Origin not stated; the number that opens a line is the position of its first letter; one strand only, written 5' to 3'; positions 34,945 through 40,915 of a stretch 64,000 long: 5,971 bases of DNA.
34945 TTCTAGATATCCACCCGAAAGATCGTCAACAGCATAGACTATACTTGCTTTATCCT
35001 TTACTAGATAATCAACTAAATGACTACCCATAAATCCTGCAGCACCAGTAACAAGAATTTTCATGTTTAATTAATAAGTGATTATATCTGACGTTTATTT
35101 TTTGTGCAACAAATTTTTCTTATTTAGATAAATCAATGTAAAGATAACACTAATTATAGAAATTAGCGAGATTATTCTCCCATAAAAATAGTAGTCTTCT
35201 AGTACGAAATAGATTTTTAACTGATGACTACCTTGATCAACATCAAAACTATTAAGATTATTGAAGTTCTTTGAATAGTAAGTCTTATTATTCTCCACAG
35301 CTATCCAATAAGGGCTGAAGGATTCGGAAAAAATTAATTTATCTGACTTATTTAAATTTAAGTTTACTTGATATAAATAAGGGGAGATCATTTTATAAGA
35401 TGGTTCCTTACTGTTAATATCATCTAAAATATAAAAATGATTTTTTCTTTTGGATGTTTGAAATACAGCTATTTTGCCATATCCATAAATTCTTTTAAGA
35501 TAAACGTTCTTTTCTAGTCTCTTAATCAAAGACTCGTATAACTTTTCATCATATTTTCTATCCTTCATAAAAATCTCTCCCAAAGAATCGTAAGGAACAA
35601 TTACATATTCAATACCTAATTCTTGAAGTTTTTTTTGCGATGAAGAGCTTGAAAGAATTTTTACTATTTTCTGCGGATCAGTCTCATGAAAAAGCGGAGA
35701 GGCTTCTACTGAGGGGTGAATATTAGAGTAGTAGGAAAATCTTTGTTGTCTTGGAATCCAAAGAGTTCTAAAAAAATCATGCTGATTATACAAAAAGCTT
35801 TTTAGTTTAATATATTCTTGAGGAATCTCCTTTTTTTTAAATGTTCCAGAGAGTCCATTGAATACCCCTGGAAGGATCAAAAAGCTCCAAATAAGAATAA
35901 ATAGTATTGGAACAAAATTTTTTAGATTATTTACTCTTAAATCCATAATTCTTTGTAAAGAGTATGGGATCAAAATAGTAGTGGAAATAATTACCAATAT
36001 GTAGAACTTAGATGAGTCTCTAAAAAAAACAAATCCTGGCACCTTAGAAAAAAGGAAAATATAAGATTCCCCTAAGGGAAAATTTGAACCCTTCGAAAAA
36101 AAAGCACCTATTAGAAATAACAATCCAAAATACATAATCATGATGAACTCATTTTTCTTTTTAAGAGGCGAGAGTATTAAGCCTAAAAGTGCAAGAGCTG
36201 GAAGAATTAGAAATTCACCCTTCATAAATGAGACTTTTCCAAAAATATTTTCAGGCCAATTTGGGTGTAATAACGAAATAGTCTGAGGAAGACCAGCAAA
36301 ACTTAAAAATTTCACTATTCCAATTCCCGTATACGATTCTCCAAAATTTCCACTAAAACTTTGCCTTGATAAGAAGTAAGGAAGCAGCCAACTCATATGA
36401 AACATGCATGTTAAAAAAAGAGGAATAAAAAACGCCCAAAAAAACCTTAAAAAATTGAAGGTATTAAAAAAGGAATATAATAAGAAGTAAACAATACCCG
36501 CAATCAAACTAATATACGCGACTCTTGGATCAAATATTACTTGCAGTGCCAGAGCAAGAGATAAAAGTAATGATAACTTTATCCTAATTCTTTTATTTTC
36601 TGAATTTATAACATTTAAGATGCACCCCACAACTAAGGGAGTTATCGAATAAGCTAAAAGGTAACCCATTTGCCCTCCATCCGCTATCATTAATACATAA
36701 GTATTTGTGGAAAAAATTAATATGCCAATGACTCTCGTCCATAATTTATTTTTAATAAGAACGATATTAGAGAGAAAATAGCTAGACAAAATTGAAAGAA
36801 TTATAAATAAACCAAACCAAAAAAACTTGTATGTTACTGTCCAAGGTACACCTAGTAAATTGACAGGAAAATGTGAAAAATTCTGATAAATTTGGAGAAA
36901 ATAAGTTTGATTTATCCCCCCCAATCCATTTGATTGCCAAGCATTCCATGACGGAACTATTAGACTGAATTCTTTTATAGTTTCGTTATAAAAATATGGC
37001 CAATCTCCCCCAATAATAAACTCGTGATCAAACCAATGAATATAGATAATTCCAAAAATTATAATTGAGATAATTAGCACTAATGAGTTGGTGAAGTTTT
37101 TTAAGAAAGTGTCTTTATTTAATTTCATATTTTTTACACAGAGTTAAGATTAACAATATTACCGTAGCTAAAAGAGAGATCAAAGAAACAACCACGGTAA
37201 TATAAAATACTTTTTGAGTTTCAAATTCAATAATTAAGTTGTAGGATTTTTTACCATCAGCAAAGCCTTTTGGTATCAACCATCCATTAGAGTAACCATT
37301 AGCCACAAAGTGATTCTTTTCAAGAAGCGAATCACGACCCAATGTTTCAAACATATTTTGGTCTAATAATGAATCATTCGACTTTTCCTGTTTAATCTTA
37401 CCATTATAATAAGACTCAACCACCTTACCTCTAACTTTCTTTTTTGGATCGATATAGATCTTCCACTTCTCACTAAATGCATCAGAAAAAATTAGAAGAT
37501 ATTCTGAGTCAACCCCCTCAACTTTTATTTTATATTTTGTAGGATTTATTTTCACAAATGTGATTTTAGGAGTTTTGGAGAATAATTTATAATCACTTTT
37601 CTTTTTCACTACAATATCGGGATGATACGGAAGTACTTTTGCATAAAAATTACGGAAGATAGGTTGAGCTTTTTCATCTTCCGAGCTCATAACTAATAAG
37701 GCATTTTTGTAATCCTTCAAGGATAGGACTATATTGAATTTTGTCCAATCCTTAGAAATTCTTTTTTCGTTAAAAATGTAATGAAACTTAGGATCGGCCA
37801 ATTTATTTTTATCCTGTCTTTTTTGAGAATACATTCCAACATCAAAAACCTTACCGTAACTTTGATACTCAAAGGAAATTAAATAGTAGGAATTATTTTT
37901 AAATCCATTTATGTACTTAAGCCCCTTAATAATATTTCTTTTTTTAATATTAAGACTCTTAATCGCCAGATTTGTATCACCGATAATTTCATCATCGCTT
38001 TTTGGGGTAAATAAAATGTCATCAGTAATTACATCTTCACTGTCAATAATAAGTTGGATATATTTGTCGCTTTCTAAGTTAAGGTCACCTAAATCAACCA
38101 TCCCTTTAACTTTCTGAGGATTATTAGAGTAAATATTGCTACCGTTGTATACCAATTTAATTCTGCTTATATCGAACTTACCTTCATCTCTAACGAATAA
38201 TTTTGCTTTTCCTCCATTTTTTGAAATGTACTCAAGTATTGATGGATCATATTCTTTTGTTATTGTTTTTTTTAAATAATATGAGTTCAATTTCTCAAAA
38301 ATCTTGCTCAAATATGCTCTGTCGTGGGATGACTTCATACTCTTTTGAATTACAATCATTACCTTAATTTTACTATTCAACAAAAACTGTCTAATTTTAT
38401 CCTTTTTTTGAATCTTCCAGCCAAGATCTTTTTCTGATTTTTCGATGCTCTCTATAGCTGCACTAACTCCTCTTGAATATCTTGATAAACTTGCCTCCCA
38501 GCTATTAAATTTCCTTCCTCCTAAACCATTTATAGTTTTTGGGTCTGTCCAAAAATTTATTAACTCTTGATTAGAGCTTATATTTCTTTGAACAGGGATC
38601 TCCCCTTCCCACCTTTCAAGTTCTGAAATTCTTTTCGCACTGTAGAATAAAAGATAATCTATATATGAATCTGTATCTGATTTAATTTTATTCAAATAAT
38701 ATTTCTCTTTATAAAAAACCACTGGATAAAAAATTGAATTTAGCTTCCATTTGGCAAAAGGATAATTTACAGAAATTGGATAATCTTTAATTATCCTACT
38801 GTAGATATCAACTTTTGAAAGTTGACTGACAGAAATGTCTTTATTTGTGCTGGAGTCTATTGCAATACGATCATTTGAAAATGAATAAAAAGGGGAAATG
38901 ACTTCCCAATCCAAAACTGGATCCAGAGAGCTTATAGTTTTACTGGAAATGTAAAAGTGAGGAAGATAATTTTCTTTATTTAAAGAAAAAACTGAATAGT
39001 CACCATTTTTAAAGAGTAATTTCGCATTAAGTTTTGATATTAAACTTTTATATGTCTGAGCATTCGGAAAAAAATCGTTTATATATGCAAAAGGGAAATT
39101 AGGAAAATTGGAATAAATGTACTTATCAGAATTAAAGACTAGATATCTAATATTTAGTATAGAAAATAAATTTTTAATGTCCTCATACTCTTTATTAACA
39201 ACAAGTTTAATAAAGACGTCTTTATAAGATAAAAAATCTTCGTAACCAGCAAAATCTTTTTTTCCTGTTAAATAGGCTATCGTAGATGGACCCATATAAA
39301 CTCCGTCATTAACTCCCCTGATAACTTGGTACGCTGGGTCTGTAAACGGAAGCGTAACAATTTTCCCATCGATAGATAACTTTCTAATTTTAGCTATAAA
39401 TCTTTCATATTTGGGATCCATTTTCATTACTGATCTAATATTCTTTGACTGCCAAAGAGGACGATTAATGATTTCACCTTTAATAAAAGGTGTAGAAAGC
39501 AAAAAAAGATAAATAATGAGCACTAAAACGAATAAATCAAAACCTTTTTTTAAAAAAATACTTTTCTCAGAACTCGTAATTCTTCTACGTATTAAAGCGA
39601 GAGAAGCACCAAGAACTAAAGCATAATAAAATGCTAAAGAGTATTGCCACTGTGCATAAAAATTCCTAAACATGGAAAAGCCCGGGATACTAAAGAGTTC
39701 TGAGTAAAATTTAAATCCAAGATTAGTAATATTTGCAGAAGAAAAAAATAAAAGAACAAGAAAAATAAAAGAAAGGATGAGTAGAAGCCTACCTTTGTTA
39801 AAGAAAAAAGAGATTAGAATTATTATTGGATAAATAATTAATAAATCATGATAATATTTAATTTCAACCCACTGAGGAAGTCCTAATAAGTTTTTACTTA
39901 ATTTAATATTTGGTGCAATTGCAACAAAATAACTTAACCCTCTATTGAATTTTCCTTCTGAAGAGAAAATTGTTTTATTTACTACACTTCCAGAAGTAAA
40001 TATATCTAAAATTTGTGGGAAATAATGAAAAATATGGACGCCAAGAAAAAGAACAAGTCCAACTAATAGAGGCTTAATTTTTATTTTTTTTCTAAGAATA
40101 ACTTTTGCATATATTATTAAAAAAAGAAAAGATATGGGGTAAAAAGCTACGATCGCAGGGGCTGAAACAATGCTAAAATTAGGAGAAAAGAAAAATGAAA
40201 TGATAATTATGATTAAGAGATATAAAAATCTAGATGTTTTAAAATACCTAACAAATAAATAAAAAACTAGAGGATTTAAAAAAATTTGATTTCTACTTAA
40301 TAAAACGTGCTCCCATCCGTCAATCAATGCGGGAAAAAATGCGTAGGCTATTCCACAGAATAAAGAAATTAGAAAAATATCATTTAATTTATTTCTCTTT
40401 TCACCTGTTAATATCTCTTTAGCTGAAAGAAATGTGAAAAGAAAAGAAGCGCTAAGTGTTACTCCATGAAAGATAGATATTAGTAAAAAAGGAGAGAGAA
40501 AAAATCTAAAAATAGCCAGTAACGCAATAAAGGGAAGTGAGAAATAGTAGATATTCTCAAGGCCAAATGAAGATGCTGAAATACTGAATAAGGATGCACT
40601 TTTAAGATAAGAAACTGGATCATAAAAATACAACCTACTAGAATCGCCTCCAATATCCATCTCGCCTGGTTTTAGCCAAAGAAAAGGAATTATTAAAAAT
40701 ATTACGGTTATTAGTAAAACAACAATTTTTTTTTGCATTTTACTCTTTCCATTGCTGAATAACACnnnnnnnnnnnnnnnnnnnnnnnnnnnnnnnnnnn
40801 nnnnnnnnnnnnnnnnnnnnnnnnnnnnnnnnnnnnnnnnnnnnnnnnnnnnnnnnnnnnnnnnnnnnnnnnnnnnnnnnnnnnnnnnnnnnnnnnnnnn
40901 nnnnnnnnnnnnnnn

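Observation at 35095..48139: Tandem array of four paralogous giant polytopic membrane proteins with a conserved GGD-x3-(L/Y)-(F/Y)-FY-(D/N) N-terminal motif, plus two paralogous ~105-aa small membrane proteins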

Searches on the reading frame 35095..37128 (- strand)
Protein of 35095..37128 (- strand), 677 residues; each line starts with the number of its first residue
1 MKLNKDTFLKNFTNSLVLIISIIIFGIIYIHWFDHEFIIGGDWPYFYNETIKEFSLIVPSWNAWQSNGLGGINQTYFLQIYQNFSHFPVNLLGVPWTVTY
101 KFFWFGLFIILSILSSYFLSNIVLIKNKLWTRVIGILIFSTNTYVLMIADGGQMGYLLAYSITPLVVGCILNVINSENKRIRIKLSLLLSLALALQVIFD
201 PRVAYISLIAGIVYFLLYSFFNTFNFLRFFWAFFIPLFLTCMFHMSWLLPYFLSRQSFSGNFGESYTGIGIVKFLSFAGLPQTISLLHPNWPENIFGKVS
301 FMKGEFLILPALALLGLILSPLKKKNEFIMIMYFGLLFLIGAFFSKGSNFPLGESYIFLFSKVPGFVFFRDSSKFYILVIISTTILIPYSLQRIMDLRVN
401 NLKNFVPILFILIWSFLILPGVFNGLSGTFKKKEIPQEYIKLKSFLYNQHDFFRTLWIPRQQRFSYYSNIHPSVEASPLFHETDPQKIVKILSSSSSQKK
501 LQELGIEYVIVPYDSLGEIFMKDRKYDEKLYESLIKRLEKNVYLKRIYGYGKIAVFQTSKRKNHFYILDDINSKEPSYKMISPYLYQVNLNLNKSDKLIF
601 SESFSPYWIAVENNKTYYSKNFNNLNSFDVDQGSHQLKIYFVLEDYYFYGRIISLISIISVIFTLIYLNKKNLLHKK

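Call 4: search_protein_families(library=pfam, proteins=[window:35095-37128:-], max_evalue=0.1)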
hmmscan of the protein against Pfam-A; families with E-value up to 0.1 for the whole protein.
window:35095-37128:- (677 aa): 1 family
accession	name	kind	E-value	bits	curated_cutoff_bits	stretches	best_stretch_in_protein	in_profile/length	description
PF20176.3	DUF6541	-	0.0037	16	29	1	91-340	173-408/646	Family of unknown function (DUF6541)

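Call 5: search_protein_families(library=ncbifam, proteins=[window:35095-37128:-], max_evalue=0.1)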
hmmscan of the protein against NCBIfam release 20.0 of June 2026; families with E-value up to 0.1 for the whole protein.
window:35095-37128:- (677 aa): 2 families
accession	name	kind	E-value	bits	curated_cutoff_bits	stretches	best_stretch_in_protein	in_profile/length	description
NF053599.1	transp_MmpA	equivalog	4.3e-08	32.2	210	1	341-478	286-419/543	MmpA family trehalose lipid delivery protein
NF052412.1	NOV95GJQ_fam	equivalog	0.014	15.2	200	1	149-192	10-54/172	NOV95GJQ family terpene biosynthesis-related protein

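Call 39: search_solved_structures(query=A2, max_evalue=10, show_alignments=1)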
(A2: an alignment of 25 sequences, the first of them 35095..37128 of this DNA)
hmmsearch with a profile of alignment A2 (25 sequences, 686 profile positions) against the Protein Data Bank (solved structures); distinct sequences matched with E-value up to 10: 1.
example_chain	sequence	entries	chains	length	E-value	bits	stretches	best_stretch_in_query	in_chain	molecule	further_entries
7vbs_A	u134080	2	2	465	1.5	10.3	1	524-566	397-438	Sigma-54 dependent trancsriptional regulator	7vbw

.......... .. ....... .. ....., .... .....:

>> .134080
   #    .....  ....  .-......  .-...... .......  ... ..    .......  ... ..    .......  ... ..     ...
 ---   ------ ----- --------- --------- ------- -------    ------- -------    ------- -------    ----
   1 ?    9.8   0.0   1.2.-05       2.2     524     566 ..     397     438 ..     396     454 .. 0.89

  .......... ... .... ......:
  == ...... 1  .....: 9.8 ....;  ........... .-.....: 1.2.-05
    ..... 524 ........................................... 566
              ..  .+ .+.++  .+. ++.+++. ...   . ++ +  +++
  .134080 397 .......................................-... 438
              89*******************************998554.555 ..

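Call 79: search_protein_families(library=pfam, alignment_id=A2, max_evalue=0.01)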
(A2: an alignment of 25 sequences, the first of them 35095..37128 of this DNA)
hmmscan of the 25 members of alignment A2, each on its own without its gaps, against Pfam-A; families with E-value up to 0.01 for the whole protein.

A. member 1, window:35095-37128:- (677 aa): 1 family
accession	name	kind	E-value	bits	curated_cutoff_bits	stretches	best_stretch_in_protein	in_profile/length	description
PF20176.3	DUF6541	-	0.0037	16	29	1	91-340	173-408/646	Family of unknown function (DUF6541)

B. families by the number of members that match (of 25 scanned): 2 families
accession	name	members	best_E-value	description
PF11847.13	GT-C_AftD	1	0.0017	Alpha-(1->3)-arabinofuranosyltransferase, N-terminal GT-C domain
PF20176.3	DUF6541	1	0.0037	Family of unknown function (DUF6541)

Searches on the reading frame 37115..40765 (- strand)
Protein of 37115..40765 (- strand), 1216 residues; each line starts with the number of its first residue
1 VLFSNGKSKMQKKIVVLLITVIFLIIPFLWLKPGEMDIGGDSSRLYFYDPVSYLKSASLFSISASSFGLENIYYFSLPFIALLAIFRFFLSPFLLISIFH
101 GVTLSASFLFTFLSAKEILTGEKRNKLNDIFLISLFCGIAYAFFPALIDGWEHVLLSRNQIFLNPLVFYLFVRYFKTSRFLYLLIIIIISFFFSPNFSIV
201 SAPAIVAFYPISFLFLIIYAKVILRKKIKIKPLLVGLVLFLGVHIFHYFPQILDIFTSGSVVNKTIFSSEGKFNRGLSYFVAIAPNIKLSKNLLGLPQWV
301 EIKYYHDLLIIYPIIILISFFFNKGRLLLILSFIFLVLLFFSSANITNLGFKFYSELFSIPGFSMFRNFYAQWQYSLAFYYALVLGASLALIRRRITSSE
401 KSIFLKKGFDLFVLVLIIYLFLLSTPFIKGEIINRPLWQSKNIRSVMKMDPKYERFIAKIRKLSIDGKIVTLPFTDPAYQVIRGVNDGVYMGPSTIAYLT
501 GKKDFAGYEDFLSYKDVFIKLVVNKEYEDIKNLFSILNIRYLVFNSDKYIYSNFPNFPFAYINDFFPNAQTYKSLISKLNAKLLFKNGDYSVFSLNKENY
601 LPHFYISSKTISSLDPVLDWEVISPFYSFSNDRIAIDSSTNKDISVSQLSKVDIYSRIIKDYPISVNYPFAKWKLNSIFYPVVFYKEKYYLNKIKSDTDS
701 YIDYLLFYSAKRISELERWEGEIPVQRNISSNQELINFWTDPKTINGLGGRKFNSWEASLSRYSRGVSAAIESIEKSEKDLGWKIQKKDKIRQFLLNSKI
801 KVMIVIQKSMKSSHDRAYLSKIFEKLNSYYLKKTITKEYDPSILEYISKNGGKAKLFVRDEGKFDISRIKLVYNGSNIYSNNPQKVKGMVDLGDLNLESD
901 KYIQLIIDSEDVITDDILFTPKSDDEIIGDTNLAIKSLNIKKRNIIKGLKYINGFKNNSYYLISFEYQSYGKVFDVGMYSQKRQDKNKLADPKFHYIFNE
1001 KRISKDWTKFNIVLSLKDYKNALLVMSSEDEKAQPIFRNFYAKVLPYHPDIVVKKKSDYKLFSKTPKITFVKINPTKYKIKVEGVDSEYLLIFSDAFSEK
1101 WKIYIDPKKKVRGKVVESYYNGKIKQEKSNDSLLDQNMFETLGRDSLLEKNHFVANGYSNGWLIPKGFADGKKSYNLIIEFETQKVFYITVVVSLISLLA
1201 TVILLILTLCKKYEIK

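Call 4: search_protein_families(library=pfam, proteins=[window:37115-40765:-], max_evalue=0.1)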
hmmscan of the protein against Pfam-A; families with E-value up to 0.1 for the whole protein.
window:37115-40765:- (1216 aa): 1 family
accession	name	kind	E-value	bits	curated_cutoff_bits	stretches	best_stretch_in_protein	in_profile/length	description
PF08566.15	Pam17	-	0.028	14.7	25.4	1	400-466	62-125/165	Mitochondrial import protein Pam17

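Call 5: search_protein_families(library=ncbifam, proteins=[window:37115-40765:-], max_evalue=0.1)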
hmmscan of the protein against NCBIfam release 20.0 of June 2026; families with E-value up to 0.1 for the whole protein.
window:37115-40765:- (1216 aa): 0 families

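Call 82: list_cluster_members(proteins=[P0001, P0271, window:37115-40738:-, window:35095-37128:-, window:45842-48139:-])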
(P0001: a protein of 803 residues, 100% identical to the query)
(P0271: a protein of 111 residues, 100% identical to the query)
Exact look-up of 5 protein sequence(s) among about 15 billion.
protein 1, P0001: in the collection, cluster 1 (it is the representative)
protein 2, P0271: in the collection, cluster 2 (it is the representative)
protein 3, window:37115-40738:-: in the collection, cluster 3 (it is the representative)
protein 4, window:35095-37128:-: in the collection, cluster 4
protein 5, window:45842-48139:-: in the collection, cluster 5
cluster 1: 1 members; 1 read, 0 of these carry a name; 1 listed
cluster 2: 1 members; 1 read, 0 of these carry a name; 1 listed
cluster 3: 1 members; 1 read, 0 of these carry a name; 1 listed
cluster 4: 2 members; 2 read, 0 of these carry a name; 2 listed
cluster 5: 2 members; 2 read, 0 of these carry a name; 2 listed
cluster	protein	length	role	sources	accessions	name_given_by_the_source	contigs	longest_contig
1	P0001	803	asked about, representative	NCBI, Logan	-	-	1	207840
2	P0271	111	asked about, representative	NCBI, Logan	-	-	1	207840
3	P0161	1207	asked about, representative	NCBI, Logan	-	-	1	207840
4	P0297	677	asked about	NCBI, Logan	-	-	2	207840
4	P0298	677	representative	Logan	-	-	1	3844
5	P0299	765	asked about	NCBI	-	-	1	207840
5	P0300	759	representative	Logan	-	-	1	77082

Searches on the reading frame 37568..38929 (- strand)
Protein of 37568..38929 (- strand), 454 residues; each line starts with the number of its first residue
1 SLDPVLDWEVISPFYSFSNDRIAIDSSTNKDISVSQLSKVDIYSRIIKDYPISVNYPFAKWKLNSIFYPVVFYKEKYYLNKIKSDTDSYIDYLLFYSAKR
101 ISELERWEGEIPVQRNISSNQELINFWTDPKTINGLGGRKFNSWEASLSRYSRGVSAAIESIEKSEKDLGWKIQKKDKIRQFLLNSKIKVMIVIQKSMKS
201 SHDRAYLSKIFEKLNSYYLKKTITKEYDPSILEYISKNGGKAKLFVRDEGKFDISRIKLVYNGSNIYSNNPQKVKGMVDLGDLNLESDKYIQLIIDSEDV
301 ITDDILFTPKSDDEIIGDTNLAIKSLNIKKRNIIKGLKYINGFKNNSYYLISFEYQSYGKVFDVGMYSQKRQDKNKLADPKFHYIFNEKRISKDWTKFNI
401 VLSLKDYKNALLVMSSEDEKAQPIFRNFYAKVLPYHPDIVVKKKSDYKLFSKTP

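Call 61: search_solved_structures(query=window:37568-38929:-, max_evalue=10)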
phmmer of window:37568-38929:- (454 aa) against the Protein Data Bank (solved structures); distinct sequences matched with E-value up to 10: 1.
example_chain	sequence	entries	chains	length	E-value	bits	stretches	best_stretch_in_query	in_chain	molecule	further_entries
1e5l_A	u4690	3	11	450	0.94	11.6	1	252-345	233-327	SACCHAROPINE REDUCTASE | Saccharopine dehydrogenase [NADP(+), L-glutamate-forming]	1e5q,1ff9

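Call 62: search_protein_families(library=pfam, proteins=[window:37568-38929:-], max_evalue=0.1)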
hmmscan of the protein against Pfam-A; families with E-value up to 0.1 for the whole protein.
window:37568-38929:- (454 aa): 0 families
